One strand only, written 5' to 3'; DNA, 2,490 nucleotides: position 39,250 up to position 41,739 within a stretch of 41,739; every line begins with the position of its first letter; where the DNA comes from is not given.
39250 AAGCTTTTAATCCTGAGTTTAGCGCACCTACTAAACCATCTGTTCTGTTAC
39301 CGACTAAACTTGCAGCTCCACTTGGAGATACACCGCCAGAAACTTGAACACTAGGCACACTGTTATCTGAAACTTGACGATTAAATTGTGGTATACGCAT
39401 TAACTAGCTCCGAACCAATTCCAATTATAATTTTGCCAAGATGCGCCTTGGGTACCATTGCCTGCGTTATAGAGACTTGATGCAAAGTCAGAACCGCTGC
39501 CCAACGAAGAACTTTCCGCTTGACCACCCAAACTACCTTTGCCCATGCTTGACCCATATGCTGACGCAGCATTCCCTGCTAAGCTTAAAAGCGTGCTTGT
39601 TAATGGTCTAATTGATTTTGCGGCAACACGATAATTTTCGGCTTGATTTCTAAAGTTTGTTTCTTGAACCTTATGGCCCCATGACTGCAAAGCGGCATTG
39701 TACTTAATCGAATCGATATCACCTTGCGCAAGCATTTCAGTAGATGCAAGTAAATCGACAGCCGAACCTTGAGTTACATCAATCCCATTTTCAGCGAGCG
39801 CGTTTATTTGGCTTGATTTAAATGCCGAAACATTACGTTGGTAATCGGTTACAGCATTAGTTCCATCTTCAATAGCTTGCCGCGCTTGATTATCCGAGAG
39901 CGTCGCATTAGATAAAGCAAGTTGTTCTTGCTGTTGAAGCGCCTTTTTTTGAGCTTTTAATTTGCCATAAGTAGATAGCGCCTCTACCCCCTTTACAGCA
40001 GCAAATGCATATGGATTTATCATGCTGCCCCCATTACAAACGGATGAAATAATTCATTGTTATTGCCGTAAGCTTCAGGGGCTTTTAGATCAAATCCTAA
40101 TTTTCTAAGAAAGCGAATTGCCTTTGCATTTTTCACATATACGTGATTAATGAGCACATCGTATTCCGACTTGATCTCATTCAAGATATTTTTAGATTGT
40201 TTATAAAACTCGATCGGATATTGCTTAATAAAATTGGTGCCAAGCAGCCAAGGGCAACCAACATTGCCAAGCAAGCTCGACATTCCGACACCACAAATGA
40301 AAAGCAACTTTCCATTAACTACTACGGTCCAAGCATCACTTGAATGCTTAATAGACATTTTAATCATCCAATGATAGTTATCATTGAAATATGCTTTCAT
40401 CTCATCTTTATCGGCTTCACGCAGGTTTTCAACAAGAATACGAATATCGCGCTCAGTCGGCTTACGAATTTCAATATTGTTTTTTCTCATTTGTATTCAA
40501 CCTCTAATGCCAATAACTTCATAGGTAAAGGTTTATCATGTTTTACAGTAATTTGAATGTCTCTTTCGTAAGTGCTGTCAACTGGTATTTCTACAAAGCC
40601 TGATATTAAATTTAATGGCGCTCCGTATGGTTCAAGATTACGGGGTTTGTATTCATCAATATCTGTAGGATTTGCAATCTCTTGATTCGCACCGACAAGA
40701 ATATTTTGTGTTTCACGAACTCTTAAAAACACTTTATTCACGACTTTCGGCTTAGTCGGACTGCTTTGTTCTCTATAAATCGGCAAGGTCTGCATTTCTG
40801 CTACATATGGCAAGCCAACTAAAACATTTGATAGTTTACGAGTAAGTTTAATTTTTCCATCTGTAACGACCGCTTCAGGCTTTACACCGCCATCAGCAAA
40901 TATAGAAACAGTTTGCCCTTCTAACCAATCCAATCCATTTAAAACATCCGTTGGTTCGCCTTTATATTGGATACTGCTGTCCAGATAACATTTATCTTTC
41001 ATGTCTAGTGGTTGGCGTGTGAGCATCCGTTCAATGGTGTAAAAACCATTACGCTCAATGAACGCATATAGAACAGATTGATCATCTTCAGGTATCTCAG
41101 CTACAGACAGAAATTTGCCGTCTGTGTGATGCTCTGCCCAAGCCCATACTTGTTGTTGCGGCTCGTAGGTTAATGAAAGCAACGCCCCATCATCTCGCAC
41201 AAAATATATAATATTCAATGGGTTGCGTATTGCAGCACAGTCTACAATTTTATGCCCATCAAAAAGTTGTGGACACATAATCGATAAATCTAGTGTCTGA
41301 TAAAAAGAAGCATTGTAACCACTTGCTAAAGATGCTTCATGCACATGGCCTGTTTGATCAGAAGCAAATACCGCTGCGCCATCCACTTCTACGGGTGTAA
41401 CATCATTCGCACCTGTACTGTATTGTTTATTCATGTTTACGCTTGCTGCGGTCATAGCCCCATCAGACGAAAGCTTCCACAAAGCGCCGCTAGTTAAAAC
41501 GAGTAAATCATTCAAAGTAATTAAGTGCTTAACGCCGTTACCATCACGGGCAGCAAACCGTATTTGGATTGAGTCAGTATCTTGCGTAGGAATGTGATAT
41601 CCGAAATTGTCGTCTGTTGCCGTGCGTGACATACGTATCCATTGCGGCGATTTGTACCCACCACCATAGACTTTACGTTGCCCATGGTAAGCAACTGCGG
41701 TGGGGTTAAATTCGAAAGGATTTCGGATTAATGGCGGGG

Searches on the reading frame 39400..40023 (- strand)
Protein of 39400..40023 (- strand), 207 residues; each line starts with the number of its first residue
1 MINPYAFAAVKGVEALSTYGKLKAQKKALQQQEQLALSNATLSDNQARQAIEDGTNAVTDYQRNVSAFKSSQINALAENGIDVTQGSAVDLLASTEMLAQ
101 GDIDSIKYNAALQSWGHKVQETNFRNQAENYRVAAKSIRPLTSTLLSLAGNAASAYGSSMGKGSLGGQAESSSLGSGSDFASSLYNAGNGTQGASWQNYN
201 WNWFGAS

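Call 10: search_protein_families(library=pfam, proteins=[window:39400-40023:-], max_evalue=1)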
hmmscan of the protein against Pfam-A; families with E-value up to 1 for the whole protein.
window:39400-40023:- (207 aa): 1 family
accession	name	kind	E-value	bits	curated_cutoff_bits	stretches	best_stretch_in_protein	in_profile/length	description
PF06480.20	FtsH_ext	-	0.12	13.1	25.5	0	38-85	44-100/103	FtsH Extracellular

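Call 11: search_protein_families(library=phrogs, proteins=[window:39400-40023:-], max_evalue=0.001)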
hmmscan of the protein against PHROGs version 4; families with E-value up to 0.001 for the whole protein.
window:39400-40023:- (207 aa): 1 family
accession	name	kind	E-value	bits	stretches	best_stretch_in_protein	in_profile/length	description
phrog_418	-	head and packaging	1.9e-38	133.2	1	1-166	1-160/166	internal virion protein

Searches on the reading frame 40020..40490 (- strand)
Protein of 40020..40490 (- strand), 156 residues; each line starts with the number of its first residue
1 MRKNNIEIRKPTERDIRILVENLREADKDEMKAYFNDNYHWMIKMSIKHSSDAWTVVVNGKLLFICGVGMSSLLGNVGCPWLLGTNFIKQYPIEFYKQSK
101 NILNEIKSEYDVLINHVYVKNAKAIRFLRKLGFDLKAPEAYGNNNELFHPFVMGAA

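Call 10: search_protein_families(library=pfam, proteins=[window:40020-40490:-], max_evalue=1)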
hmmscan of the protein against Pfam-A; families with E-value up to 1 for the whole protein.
window:40020-40490:- (156 aa): 6 families
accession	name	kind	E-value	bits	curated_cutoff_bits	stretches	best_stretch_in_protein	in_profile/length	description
PF11090.14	Phage_T7_Gp13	-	1.8e-06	28.7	25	1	79-132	21-78/86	Bacteriophage T7, probable scaffold protein Gp13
PF15739.10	TSNAXIP1_N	-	0.0054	17.5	27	1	97-120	38-61/111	Translin-associated factor X-interacting N-terminus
PF13302.13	Acetyltransf_3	-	0.061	14.4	25.4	1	8-133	4-137/138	Acetyltransferase (GNAT) domain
PF21763.2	DHH_CID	-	0.095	13.6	27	1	97-141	4-48/84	DHH-CID domain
PF08445.16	FR47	-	0.15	12.5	22.1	1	102-136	46-80/86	FR47-like protein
PF08031.17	BBE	-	0.25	11.8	20.6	1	86-111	8-33/45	Berberine and berberine like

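Call 11: search_protein_families(library=phrogs, proteins=[window:40020-40490:-], max_evalue=0.001)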
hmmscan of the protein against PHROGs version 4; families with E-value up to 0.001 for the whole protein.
window:40020-40490:- (156 aa): 2 families
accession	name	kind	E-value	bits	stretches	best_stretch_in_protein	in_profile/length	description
phrog_308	-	head and packaging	1.1e-44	153.3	1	5-154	2-149/151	internal virion protein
phrog_4177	-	unknown function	4.2e-08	34.3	1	47-137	36-124/143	-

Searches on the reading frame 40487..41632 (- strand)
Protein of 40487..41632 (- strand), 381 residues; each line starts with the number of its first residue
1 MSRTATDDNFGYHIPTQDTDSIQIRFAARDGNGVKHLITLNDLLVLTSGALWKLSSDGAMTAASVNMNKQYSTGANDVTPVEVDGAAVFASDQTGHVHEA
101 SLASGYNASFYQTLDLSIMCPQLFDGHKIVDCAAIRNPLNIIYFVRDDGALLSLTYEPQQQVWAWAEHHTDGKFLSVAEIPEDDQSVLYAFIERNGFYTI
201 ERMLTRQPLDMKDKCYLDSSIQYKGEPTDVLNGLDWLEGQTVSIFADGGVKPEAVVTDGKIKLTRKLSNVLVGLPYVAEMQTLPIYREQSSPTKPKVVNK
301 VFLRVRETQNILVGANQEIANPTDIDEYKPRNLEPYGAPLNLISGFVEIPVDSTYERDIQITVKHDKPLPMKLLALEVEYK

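Call 10: search_protein_families(library=pfam, proteins=[window:40487-41632:-], max_evalue=1)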
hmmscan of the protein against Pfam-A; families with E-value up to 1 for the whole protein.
window:40487-41632:- (381 aa): 1 family
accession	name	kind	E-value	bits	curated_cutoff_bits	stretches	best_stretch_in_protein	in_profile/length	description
PF25675.1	Phage_nozzle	-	0.011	14.3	27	1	16-124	385-496/794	Bacteriophage nozzle protein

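Call 11: search_protein_families(library=phrogs, proteins=[window:40487-41632:-], max_evalue=0.001)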
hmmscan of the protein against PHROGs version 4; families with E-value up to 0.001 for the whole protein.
window:40487-41632:- (381 aa): 3 families
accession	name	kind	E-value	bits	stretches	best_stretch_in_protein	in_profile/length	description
phrog_376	-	tail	1.1e-118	398.6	1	1-379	321-706/712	tail protein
phrog_15566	-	tail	2.4e-72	245.2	2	2-226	73-301/552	tail protein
phrog_30010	-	unknown function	3.7e-22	79.8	2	101-225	193-321/517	-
